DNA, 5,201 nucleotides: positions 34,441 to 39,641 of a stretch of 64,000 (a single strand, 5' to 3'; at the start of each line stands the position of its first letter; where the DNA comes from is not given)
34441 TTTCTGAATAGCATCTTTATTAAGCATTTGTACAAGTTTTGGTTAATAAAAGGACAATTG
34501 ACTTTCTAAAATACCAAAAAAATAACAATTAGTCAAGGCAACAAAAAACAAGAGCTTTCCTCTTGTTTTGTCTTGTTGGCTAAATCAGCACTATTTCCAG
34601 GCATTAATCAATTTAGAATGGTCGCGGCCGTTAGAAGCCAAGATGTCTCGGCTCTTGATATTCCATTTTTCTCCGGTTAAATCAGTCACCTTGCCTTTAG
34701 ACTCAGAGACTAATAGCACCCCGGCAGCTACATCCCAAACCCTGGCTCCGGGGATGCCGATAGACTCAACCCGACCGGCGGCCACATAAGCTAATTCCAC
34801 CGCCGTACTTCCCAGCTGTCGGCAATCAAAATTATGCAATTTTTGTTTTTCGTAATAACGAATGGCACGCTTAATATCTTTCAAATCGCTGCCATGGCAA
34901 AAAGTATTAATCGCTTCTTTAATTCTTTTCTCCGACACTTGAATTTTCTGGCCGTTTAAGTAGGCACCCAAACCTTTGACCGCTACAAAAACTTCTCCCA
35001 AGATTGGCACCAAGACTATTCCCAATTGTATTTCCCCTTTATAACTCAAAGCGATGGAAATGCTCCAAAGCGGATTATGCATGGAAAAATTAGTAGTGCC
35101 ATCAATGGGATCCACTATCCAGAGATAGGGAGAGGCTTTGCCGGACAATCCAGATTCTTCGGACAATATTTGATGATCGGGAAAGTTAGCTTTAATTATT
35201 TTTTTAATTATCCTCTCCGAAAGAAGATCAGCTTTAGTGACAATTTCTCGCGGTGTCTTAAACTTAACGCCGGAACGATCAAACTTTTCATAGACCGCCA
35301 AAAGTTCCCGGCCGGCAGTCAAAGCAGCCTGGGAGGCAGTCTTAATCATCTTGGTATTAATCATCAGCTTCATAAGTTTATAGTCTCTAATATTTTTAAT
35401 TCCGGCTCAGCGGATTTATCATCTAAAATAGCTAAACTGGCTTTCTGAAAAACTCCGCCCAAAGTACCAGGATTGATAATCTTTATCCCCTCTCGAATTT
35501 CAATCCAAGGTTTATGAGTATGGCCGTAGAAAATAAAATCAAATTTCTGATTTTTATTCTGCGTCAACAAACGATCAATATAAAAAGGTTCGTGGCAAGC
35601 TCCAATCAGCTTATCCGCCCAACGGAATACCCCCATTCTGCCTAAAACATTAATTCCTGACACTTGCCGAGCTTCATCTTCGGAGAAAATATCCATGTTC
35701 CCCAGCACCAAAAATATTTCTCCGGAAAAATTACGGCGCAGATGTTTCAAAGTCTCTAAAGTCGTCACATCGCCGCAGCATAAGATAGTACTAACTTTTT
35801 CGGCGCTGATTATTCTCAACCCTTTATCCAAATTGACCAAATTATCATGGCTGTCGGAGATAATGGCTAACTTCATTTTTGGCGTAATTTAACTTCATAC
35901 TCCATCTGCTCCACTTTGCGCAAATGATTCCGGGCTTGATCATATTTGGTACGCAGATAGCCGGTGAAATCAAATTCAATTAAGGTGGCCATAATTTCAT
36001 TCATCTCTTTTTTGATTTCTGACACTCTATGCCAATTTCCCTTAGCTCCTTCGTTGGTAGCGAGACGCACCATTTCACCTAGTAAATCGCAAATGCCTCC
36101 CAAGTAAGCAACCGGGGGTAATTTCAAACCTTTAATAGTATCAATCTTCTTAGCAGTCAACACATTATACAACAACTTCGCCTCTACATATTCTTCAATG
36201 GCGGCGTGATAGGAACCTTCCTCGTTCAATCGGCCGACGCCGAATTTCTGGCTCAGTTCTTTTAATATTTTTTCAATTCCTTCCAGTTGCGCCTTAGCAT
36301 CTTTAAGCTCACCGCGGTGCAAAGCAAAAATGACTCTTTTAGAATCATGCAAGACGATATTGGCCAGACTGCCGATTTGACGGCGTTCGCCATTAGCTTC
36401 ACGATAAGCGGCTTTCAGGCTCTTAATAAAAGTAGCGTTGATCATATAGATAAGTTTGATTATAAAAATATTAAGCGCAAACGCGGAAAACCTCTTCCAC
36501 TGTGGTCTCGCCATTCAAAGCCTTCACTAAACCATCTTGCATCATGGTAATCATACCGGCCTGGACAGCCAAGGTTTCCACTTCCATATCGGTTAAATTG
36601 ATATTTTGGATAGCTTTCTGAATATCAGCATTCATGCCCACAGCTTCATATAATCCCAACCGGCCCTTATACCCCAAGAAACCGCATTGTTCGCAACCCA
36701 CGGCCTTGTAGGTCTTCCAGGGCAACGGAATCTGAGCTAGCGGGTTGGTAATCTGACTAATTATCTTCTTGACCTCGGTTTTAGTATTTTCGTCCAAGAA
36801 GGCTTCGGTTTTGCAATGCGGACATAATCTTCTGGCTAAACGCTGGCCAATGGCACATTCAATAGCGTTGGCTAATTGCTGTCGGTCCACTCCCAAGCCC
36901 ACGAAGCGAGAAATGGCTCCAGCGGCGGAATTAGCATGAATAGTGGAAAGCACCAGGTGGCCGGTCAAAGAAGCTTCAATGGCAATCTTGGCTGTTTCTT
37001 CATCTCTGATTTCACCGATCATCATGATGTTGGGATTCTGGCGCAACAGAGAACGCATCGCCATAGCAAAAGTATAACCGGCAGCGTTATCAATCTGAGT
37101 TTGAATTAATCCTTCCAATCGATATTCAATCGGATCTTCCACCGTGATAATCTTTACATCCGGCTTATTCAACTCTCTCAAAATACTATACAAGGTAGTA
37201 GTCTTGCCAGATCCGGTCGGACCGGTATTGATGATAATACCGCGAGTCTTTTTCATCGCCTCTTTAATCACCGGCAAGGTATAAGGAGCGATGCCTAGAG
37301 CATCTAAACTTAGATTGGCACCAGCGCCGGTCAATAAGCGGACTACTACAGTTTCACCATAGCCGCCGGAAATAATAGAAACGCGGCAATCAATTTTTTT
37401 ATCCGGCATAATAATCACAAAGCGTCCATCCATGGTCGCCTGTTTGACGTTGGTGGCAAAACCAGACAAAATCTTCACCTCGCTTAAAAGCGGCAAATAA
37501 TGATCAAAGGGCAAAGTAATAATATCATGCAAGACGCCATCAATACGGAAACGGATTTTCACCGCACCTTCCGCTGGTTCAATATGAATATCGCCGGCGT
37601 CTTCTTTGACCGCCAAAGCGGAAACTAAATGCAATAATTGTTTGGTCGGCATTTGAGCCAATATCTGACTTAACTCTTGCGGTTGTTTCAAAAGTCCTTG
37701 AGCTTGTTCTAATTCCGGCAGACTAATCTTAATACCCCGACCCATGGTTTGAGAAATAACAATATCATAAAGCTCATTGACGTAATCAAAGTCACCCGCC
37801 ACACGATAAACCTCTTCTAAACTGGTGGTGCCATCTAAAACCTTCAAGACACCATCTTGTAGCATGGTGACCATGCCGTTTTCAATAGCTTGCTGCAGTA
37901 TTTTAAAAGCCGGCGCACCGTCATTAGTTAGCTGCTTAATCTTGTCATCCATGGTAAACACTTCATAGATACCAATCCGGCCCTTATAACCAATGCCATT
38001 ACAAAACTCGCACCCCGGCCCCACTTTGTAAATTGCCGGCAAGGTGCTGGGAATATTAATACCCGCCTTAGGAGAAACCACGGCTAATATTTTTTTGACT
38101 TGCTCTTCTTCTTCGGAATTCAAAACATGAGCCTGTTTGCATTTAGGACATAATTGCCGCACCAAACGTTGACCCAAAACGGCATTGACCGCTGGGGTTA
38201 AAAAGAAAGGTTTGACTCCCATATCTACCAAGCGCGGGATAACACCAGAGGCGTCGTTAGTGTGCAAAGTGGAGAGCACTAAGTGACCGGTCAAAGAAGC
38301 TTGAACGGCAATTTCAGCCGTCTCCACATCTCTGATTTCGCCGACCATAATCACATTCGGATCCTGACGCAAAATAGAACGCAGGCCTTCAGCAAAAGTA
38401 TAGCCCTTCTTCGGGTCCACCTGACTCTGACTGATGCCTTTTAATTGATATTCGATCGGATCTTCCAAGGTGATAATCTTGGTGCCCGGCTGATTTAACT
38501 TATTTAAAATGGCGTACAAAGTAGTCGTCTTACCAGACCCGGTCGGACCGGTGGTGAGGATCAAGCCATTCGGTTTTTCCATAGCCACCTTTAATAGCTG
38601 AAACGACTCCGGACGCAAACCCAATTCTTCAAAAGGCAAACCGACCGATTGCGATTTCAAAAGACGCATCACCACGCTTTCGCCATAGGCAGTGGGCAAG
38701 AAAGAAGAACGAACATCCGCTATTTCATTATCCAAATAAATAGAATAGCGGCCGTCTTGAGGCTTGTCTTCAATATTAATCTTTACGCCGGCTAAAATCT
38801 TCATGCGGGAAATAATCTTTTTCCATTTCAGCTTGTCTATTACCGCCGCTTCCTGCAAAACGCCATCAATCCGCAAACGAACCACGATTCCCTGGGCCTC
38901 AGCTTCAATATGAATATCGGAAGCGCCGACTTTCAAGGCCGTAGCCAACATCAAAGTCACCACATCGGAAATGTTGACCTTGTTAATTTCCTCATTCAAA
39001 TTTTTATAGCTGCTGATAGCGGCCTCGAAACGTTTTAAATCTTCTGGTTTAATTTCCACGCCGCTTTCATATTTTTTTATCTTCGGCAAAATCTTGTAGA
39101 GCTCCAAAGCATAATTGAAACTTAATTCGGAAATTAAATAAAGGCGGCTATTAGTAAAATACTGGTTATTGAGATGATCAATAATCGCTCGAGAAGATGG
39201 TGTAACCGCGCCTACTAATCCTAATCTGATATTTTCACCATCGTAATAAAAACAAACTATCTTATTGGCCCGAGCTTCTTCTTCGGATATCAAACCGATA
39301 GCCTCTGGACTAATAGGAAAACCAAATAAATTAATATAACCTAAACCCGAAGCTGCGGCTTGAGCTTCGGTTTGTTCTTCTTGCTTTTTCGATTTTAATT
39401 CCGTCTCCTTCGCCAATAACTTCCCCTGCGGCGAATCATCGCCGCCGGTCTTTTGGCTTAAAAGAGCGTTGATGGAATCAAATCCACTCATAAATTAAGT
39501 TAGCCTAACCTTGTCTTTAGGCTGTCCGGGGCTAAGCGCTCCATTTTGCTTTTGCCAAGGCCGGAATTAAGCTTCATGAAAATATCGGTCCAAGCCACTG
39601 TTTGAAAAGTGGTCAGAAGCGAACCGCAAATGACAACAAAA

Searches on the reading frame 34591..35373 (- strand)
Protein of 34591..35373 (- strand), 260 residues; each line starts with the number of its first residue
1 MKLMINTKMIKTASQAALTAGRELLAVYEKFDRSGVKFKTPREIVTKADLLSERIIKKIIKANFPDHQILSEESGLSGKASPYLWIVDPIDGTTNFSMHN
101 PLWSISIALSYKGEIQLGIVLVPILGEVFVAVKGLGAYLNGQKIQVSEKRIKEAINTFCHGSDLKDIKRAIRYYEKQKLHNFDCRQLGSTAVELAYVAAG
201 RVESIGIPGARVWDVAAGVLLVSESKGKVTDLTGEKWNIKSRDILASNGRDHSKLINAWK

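Call 42: search_protein_families(library=pfam, proteins=[window:34591-35373:-], max_evalue=0.001)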
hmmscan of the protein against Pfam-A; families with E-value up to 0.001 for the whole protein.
window:34591-35373:- (260 aa): 1 family
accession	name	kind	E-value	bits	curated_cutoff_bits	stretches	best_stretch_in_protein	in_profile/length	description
PF00459.30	Inositol_P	-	3.1e-59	201.1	27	1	7-256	3-263/271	Inositol monophosphatase family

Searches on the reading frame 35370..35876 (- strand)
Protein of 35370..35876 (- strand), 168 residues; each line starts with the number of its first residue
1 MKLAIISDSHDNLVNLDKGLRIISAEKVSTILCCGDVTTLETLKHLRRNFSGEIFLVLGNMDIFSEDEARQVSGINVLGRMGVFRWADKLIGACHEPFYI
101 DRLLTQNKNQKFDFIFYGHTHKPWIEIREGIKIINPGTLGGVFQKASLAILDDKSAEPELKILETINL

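Call 68: search_protein_families(library=pfam, proteins=[window:35370-35876:-], max_evalue=0.00001)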
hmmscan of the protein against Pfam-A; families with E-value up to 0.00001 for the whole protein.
window:35370-35876:- (168 aa): 2 families
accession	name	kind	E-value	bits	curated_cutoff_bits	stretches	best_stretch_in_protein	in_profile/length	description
PF12850.12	Metallophos_2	-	1.7e-26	93.5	27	1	1-152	1-150/154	Calcineurin-like phosphoesterase superfamily domain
PF00149.33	Metallophos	-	2.4e-10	41.6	21.5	1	1-71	1-79/191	Calcineurin-like phosphoesterase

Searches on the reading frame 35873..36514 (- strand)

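Call 68: search_protein_families(library=pfam, proteins=[window:35873-36514:-], max_evalue=0.00001)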
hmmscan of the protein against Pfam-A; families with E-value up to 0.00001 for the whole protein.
window:35873-36514:- (213 aa): 1 family
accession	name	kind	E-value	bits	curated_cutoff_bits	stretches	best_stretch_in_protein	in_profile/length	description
PF01997.21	Translin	-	3.4e-18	66.8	25.9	1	44-211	3-204/205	Translin family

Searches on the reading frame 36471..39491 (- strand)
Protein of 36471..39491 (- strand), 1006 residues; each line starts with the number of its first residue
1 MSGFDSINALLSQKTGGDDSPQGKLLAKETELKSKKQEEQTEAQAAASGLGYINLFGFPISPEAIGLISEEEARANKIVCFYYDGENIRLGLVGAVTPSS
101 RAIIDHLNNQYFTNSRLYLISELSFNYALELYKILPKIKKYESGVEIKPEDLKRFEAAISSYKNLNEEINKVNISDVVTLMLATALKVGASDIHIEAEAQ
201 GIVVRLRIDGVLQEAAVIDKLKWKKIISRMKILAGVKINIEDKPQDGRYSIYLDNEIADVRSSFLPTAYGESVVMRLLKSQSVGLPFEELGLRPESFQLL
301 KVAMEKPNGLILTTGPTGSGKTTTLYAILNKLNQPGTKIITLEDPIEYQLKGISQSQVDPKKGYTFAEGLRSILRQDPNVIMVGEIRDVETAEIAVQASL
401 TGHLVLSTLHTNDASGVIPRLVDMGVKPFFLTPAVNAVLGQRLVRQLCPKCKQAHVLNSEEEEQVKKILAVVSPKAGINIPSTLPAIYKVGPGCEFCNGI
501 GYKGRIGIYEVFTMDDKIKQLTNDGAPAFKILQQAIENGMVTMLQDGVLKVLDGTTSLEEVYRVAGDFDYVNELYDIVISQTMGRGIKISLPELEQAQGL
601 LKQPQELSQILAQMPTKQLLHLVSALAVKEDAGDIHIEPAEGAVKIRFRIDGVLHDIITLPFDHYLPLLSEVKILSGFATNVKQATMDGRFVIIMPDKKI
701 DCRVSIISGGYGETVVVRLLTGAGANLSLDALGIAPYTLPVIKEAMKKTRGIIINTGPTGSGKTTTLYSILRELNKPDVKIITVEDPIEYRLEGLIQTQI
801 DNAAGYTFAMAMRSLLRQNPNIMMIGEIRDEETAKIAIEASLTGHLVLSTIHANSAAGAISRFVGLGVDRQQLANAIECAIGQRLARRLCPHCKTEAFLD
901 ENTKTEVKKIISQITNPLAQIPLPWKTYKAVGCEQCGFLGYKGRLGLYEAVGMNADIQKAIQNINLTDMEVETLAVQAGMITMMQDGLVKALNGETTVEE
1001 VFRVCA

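Call 68: search_protein_families(library=pfam, proteins=[window:36471-39491:-], max_evalue=0.00001)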
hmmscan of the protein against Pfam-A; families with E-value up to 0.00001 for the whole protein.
window:36471-39491:- (1006 aa): 14 families
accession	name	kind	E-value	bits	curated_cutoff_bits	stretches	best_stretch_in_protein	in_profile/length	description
PF00437.27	T2SSE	-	4e-227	753.4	24.9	2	173-563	7-370/370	Type II/IV secretion system protein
PF25199.1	nSTAND_NTPase5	-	5.1e-10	39.8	34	0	303-351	36-85/145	Novel STAND NTPase 5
PF13401.12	AAA_22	-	1.3e-09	38.9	27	0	748-786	3-41/130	AAA domain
PF20720.3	nSTAND3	-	2.1e-08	34.4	27.2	0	307-347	16-56/155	Novel STAND NTPase 3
PF13173.12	AAA_14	-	8.9e-08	32.6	27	0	310-398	4-83/129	AAA domain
PF13604.12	AAA_30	-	1.8e-07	31.5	27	0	299-341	9-51/191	AAA domain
PF04851.21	ResIII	-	2.3e-06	28.1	22.5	0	744-783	17-58/164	Type III restriction enzyme, res subunit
PF16796.11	Microtub_bd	-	3.5e-06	27.5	27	0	295-330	78-111/155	Microtubule binding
PF12775.13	AAA_7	-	4.7e-06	26.7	25.8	0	310-340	35-65/181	P-loop containing dynein motor region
PF00005.33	ABC_tran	-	4.9e-06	27.6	25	0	311-348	14-51/137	ABC transporter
PF00004.35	AAA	-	4.9e-06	27.5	21.2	0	311-342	1-29/131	ATPase family associated with various cellular activities (AAA)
PF01935.23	DUF87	-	5e-06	27.2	23.2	0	757-782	30-56/220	Helicase HerA, central domain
PF02492.25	cobW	-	8.3e-06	25.9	20.7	0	753-783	3-34/180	CobW/HypB/UreG, nucleotide-binding domain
PF13191.12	AAA_16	-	9.9e-06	26.6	32.6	0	302-336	19-52/167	AAA ATPase domain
